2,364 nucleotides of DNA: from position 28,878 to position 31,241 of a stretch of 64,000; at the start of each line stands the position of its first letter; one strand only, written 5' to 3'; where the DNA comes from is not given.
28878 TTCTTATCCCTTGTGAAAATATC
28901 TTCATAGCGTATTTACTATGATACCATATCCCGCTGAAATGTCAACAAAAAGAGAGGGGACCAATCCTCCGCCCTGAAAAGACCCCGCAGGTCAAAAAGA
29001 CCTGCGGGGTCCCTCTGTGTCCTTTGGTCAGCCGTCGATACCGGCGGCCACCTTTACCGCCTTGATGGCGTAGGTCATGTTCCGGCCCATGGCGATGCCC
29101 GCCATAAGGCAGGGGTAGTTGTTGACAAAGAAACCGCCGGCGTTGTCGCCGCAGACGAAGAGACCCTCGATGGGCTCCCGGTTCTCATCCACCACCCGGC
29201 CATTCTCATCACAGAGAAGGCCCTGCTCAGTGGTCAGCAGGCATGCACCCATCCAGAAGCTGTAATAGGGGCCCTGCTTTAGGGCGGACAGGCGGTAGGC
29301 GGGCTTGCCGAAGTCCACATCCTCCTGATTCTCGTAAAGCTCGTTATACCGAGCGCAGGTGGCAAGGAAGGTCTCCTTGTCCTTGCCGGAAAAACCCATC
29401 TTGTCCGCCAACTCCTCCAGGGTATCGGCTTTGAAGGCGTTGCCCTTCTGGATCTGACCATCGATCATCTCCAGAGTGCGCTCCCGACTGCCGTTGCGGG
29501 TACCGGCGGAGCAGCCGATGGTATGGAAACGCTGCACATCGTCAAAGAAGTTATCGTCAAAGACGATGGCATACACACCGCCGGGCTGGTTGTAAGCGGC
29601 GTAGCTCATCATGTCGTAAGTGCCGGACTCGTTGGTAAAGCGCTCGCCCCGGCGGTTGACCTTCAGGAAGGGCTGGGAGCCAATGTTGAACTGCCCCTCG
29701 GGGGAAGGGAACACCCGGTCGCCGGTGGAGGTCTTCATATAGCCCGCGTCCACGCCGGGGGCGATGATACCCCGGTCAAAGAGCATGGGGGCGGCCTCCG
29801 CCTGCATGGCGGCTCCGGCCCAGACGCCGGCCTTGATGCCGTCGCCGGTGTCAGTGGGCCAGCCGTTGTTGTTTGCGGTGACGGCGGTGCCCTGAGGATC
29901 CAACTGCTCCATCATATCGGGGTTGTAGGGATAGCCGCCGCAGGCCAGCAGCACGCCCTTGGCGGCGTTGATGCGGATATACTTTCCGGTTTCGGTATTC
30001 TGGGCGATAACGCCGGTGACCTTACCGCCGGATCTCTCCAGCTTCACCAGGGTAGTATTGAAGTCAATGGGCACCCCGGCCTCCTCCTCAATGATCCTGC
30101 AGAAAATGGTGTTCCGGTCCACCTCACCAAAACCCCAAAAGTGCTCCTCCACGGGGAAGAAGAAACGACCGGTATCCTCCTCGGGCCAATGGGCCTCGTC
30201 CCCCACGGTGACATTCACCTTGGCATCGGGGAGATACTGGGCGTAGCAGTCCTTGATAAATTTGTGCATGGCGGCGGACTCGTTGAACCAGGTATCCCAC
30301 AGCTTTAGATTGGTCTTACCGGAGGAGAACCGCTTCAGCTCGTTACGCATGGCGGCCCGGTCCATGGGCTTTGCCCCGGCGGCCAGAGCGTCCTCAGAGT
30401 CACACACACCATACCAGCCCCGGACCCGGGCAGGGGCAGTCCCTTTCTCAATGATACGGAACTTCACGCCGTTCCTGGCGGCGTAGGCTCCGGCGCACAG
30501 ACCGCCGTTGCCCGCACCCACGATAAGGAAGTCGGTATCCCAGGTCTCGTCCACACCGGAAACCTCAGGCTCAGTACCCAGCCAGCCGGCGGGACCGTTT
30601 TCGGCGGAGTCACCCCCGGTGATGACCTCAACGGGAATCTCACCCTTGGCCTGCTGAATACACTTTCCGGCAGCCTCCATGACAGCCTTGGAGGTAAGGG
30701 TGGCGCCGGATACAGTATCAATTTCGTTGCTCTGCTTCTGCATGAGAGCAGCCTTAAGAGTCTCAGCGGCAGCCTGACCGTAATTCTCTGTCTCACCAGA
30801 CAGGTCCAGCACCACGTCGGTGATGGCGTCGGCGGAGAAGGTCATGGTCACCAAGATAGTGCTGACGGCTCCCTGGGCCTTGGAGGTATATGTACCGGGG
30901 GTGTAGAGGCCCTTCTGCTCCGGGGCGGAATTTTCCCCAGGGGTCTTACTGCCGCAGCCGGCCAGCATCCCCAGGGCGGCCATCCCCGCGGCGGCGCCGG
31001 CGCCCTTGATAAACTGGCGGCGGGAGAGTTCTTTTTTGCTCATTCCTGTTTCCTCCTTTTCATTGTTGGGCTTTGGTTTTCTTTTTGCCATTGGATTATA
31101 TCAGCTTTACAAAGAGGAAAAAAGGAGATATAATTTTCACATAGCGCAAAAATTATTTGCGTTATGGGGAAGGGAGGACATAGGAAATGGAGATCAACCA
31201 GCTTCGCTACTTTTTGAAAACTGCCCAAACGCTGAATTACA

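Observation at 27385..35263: Self-contained extracytoplasmic respiration module: Tat exporter plus two [LysR + flavinylated flavo-lipoprotein] cassettes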

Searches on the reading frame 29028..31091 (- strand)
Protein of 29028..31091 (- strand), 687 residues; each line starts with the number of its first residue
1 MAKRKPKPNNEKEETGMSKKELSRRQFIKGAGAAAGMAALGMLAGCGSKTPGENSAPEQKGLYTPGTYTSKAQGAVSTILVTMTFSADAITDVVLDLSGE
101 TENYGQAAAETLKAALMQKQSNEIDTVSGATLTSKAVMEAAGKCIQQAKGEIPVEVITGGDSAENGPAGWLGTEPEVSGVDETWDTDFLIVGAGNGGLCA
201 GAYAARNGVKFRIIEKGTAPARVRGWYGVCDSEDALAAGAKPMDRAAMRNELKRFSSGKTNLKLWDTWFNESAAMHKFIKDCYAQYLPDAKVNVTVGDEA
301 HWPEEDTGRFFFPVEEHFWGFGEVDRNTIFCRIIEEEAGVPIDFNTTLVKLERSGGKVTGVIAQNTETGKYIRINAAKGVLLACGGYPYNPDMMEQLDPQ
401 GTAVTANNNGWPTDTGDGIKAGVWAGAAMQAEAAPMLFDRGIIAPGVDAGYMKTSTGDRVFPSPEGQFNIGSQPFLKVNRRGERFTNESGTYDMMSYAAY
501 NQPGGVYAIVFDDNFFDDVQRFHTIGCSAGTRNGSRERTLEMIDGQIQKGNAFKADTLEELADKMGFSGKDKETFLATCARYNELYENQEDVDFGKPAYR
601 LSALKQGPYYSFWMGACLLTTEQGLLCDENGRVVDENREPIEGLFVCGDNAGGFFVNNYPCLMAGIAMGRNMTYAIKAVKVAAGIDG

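Call 3: search_protein_families(library=pfam, proteins=[window:29028-31091:-], max_evalue=0.01)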
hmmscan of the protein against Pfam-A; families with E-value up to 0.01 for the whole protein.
window:29028-31091:- (687 aa): 9 families
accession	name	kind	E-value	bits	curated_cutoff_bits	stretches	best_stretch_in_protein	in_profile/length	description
PF00890.30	FAD_binding_2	-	3.5e-34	119.1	20.4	1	187-654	1-403/414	FAD binding domain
PF04205.19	FMN_bind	-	7.4e-11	43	22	1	77-146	4-77/77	FMN-binding domain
PF10518.14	TAT_signal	-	2.5e-07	30.7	22.7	1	21-41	1-21/21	TAT (twin-arginine translocation) pathway signal sequence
PF07992.20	Pyr_redox_2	-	1.9e-06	28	26.1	0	187-220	2-36/291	Pyridine nucleotide-disulphide oxidoreductase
PF01266.30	DAO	-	7.6e-05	22.8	27.9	0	336-387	160-205/353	FAD dependent oxidoreductase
PF13450.12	NAD_binding_8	-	0.00031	21.4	21.9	1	190-219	1-30/68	NAD(P)-binding Rossmann-like domain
PF01946.23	Thi4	-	0.00034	20.4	26.2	1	180-220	12-53/235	Thi4 family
PF01494.25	FAD_binding_3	-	0.00046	20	22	1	185-219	1-35/349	FAD binding domain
PF12831.13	FAD_oxidored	-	0.0011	18.9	27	1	187-217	1-31/416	FAD dependent oxidoreductase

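Call 4: search_protein_families(library=ncbifam, proteins=[window:29028-31091:-], max_evalue=0.01)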
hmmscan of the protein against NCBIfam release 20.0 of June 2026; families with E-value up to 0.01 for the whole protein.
window:29028-31091:- (687 aa): 35 families (the best 25 are shown)
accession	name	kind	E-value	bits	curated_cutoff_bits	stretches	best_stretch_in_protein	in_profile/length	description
NF053717.1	VnlPnlRedVprA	equivalog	5.4e-46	157.4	600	1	186-671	7-467/481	vinyl phenol reductase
NF004789.0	PRK06134.1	subfamily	5.9e-41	140.7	747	2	336-685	228-570/581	FAD-dependent oxidoreductase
NF009478.0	PRK12844.1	equivalog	1.1e-40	139.6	789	2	336-684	221-550/559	3-ketosteroid-delta-1-dehydrogenase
NF009477.0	PRK12843.1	equivalog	2.7e-35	121.9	758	2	336-683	232-569/578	FAD-dependent oxidoreductase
NF009473.0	PRK12835.1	subfamily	4.4e-35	121.2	837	2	332-683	220-567/585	FAD-binding protein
NF005882.1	PRK07843.1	equivalog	5.1e-34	117.6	788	1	336-678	213-543/547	3-oxosteroid 1-dehydrogenase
NF006130.0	PRK08274.1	equivalog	1.7e-32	112.8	369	1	185-670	5-452/467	FAD-dependent tricarballylate dehydrogenase TcuA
TIGR01813.1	flavo_cyto_c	subfamily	4.3e-32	111.4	285.45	1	188-654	2-421/444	flavocytochrome c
NF009479.0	PRK12845.1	equivalog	2.5e-27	95.5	793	1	337-675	231-558/566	3-ketosteroid-delta-1-dehydrogenase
NF053676.1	4oxCHCAChcC1Cy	equivalog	1.8e-26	92.7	1000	2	338-679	200-523/528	4-oxocyclohexanecarboxylate 2-dehydrogenase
NF009476.0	PRK12839.1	equivalog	5.9e-25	87.4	940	2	336-684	225-566/572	FAD-dependent oxidoreductase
NF005064.0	PRK06481.1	equivalog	3.2e-24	85.5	542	1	337-658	202-478/506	flavocytochrome c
NF005510.0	PRK07121.1-3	subfamily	4.1e-24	85.2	481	2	337-429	192-282/492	FAD-binding protein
NF005511.0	PRK07121.1-4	equivalog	1.2e-23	83.4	466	1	363-659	254-519/553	FAD-binding protein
NF009474.0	PRK12837.1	equivalog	3.6e-23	82.2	675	1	330-675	179-501/513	FAD-binding protein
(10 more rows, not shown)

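Call 5: find_encoding_contigs(protein=window:29028-31091:-, flank=10000, max_places=6)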
Protein window:29028-31091:- (687 aa): 1 contig read that carries it; 1 place shown.
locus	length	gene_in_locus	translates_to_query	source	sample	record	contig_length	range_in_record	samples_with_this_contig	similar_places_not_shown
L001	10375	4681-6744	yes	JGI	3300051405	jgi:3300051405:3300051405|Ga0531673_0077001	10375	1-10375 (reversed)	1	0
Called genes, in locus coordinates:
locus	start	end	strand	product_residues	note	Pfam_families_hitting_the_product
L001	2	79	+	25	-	?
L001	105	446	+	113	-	PF01196:Ribosomal_L17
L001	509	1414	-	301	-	PF00126:HTH_1, PF03466:LysR_substrate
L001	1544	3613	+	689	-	PF10518:TAT_signal (faint), PF04205:FMN_bind, PF00890:FAD_binding_2, PF01266:DAO, PF01946:Thi4 (faint), PF12831:FAD_oxidored (weak), PF13450:NAD_binding_8 (weak)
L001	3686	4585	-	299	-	PF00126:HTH_1, PF03466:LysR_substrate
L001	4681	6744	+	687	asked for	PF10518:TAT_signal (weak), PF04205:FMN_bind, PF00890:FAD_binding_2, PF07992:Pyr_redox_2 (faint)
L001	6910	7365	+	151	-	-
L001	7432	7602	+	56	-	PF02416:TatA_B_E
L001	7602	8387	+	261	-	PF00902:TatC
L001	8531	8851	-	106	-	PF01638:HxlR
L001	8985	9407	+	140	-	-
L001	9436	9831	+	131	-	-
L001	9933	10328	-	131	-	PF02823:ATP-synt_DE_N, PF00401:ATP-synt_DE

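Call 9: find_homologous_proteins(query=window:29028-31091:-)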
Query window:29028-31091:- (687 aa): 8000 proteins with E <= 0.001 among 8000 candidates; the best 120 are listed.
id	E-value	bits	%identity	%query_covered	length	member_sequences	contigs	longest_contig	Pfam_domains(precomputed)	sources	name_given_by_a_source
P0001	0.0e+0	1547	100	98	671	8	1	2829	PF10518.15,PF00890.31,PF04205.20,PF07992.21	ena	-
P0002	0.0e+0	1337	86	98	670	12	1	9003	PF10518.15,PF00890.31,PF04205.20,PF12831.14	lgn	-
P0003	0.0e+0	1324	87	98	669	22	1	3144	PF10518.15,PF00890.31,PF04205.20,PF07992.21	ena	-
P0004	0.0e+0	1322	86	98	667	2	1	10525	PF10518.15,PF00890.31,PF04205.20,PF07992.21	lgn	-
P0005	0.0e+0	1298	84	98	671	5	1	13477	PF10518.15,PF00890.31,PF04205.20,PF07992.21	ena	-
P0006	0.0e+0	1290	84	98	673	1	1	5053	PF10518.15,PF00890.31,PF04205.20,PF07992.21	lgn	-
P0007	0.0e+0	1191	78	98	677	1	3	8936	PF10518.15,PF00890.31,PF04205.20,PF07992.21,PF12831.14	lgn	-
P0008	0.0e+0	1189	77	98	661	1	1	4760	PF10518.15,PF00890.31,PF04205.20,PF07992.21,PF12831.14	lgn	-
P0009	0.0e+0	1141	75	98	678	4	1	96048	PF10518.15,PF00890.31,PF04205.20,PF07992.21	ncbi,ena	-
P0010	0.0e+0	1109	72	98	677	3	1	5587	PF01266.31,PF10518.15,PF13450.13,PF00890.31,PF04205.20,PF07992.21,PF12831.14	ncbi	-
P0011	0.0e+0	1051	70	98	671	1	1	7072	PF01266.31,PF13450.13,PF00890.31,PF04205.20,PF07992.21,PF01494.26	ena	-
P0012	0.0e+0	1042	67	97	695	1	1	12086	PF01946.24,PF10518.15,PF00890.31,PF04205.20,PF07992.21,PF12831.14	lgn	-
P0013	0.0e+0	1039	71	93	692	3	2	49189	PF00890.31,PF04205.20,PF07992.21,PF12831.14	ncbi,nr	ncbi:MAG: FAD-binding protein [Lachnospiraceae bacterium]|nr:FAD-binding protein [Lachnospiraceae ba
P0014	0.0e+0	1034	67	97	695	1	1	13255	PF01266.31,PF00890.31,PF04205.20,PF07992.21,PF03486.21,PF12831.14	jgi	-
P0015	0.0e+0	1034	69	97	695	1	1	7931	PF00890.31,PF04205.20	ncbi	-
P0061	2.4e-280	950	65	97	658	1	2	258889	PF01266.31,PF10518.15,PF00890.31,PF04205.20,PF07992.21,PF12831.14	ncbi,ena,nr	ncbi:MAG: FAD-binding protein [Clostridia bacterium]|nr:FAD-binding protein [Clostridia bacterium]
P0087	1.8e-273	927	65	97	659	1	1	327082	PF01266.31,PF10518.15,PF00890.31,PF04205.20,PF07992.21,PF03486.21,PF12831.14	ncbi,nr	ncbi:MAG: FAD-dependent oxidoreductase [Eubacteriales bacterium]|nr:FAD-dependent oxidoreductase [Eu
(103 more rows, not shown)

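Call 11: search_solved_structures(query=window:29028-31091:-, max_evalue=0.001)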
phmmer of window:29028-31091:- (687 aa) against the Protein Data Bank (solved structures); distinct sequences matched with E-value up to 0.001: 28.
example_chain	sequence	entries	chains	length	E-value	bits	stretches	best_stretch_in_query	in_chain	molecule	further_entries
1d4d_A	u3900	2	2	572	4.3e-20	74.8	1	338-658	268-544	FLAVOCYTOCHROME C FUMARATE REDUCTASE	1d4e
1d4c_A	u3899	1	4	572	7.8e-20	74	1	338-658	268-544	FLAVOCYTOCHROME C FUMARATE REDUCTASE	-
1qo8_A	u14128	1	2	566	3.7e-18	68.4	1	334-655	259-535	FLAVOCYTOCHROME C3 FUMARATE REDUCTASE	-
1jrz_A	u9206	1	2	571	1.2e-17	66.7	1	342-656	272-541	FLAVOCYTOCHROME C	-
7p18_A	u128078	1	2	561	4.2e-17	64.9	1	337-680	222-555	3-oxosteroid 1-dehydrogenase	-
1e39_A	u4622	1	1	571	6.5e-17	64.3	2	538-656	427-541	FUMARATE REDUCTASE FLAVOPROTEIN SUBUNIT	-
6t85_A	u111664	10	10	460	6.7e-17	64.3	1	333-652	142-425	Urocanate reductase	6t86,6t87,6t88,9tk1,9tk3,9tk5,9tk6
1kss_A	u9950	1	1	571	1e-16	63.7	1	342-656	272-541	flavocytochrome c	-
1jry_A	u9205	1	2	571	1.3e-16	63.3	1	342-656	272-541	FLAVOCYTOCHROME C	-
2b7s_A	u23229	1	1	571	1.4e-16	63.2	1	342-656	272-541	Fumarate reductase flavoprotein subunit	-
1m64_A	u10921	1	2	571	1.4e-16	63.2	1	342-656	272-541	flavocytochrome c3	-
2b7r_A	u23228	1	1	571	1.5e-16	63.2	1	342-656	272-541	Fumarate reductase flavoprotein subunit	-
8jbz_AAA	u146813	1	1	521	1.5e-16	63.2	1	347-679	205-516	3-ketosteroid dehydrogenase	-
1p2h_A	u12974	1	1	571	1.5e-16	63.2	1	342-656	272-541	flavocytochrome c3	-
1p2e_A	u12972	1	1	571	1.5e-16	63.2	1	342-656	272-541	flavocytochrome c3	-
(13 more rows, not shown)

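Call 19: find_related_loci(query=window:29028-31043:-, collection=genome_contigs, flank=10000)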
Query window:29028-31043:- (671 aa) in genome_contigs; peptide patterns used: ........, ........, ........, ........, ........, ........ (x = any residue, [..] = any of these).
65 stretches matched a pattern; 11 encode a relative of the query (tblastn E <= 1e-3); 11 distinct loci.
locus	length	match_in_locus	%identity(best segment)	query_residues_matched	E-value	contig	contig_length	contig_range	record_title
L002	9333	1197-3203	86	1-670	0e+0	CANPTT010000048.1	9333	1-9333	MAG TPA_asm: uncultured Pseudoflavonifractor sp. isolate SRR15730538_bin.72_metawrap_v1.3_MAG genome assembly, contig: N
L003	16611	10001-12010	85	1-670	0e+0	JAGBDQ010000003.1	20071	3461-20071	MAG: Oscillospiraceae bacterium isolate RGIG9023 Water_deer_Rectum-4__c7188, whole genome shotgun sequence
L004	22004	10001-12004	87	1-670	0e+0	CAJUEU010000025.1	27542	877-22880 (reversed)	MAG TPA_asm: uncultured Oscillospiraceae bacterium isolate MGBC129303 genome assembly, contig: MGBC129303.25, whole geno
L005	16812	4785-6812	75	1-671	0e+0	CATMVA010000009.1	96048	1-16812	MAG TPA_asm: uncultured Oscillospiraceae bacterium isolate MGG29820_1678865759 genome assembly, contig: shHF8_239, whole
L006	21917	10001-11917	71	29-668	0e+0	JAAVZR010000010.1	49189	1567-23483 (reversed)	MAG: Lachnospiraceae bacterium isolate ABMPRH_281_1 k141_361443, whole genome shotgun sequence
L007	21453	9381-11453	66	4-668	0e+0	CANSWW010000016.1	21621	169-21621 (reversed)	MAG TPA_asm: uncultured Lachnospiraceae bacterium isolate SRR13921779_bin.126_metawrap_v1.3_MAG genome assembly, contig:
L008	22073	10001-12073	65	4-668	0e+0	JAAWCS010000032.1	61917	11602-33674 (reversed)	MAG: Lachnospiraceae bacterium isolate ABMPRH_282_1 k141_752268, whole genome shotgun sequence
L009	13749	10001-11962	66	5-670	0e+0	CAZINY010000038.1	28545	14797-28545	MAG TPA_asm: uncultured Oscillospiraceae bacterium isolate SRP239243_co2_420 genome assembly, contig: NODE_2479_length_2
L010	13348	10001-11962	67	5-670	0e+0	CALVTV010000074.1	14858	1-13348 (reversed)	MAG: uncultured Clostridia bacterium isolate E09__bin42 genome assembly, contig: E09__k127_3252541, whole genome shotgun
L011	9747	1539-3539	62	2-668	0e+0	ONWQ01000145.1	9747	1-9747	uncultured Clostridiales bacterium isolate RUG701 genome assembly, contig: k87_8332910, whole genome shotgun sequence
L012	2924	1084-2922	64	1-623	0e+0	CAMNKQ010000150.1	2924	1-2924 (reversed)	MAG: uncultured Clostridia bacterium isolate SRR1267595_bin.52_metaWRAP_v1.3_MAG genome assembly, contig: NODE.83045_len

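Call 22: find_encoding_contigs(protein=P0009, flank=10000, max_places=2)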
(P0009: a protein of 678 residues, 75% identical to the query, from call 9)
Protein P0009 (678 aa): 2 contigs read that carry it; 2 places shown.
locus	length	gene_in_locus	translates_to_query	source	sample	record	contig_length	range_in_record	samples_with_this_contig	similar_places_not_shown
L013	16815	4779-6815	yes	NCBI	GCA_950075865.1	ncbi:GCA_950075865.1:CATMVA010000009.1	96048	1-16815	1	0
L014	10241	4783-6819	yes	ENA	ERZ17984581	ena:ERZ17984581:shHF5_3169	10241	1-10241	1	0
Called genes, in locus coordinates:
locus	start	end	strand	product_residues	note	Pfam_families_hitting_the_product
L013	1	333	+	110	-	?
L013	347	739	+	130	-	PF00411:Ribosomal_S11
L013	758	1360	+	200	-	PF00163:Ribosomal_S4, PF01479:S4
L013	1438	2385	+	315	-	PF01193:RNA_pol_L, PF01000:RNA_pol_A_bac, PF03118:RNA_pol_A_CTD, PF26169:HHH_XRCC3_RpoA (weak)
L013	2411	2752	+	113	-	PF01196:Ribosomal_L17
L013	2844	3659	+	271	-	PF01263:Aldose_epim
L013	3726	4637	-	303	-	PF00126:HTH_1, PF03466:LysR_substrate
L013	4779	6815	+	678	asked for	PF10518:TAT_signal (weak), PF04205:FMN_bind, PF00890:FAD_binding_2, PF07992:Pyr_redox_2 (faint)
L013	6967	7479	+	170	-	-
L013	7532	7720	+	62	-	PF02416:TatA_B_E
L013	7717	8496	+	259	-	PF00902:TatC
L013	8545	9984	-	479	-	PF01554:MatE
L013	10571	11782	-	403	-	PF01676:Metalloenzyme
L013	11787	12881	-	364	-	PF01053:Cys_Met_Meta_PP, PF06838:Met_gamma_lyase (faint), PF00266:Aminotran_5, PF22475:YhfS-like_C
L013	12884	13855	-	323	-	PF01425:Amidase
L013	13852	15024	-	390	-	PF01168:Ala_racemase_N, PF21279:YhfX-like_C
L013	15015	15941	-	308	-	PF02126:PTE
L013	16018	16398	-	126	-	PF10941:DUF2620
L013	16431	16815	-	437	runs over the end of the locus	PF10797:YhfT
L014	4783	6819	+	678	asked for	PF10518:TAT_signal (weak), PF04205:FMN_bind, PF00890:FAD_binding_2, PF07992:Pyr_redox_2 (faint)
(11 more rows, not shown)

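Call 23: find_encoding_contigs(protein=P0061, flank=10000, max_places=2)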
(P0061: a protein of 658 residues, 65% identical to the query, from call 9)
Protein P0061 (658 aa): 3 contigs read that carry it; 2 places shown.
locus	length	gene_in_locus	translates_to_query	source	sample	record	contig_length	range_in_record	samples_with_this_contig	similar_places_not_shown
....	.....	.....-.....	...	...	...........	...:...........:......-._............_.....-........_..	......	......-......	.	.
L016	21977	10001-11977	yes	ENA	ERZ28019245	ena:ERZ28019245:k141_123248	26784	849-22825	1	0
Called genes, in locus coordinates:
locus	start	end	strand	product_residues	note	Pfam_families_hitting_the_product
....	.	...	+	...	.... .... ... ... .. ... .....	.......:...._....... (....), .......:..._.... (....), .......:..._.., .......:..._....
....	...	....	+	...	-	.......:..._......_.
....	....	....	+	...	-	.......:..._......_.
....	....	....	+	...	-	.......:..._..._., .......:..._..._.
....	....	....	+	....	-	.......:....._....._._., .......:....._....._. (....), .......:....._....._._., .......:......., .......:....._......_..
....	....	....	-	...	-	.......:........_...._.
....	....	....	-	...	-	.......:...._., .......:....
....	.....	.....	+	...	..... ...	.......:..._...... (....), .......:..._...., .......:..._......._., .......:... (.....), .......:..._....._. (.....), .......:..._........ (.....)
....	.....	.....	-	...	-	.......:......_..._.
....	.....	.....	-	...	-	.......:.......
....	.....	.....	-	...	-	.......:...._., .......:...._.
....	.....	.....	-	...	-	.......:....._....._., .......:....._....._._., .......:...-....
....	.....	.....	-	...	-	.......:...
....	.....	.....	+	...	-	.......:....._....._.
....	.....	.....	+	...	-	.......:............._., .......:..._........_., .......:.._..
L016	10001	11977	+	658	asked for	PF10518:TAT_signal (weak), PF04205:FMN_bind, PF00890:FAD_binding_2, PF01266:DAO (faint), PF07992:Pyr_redox_2 (faint), PF12831:FAD_oxidored (faint)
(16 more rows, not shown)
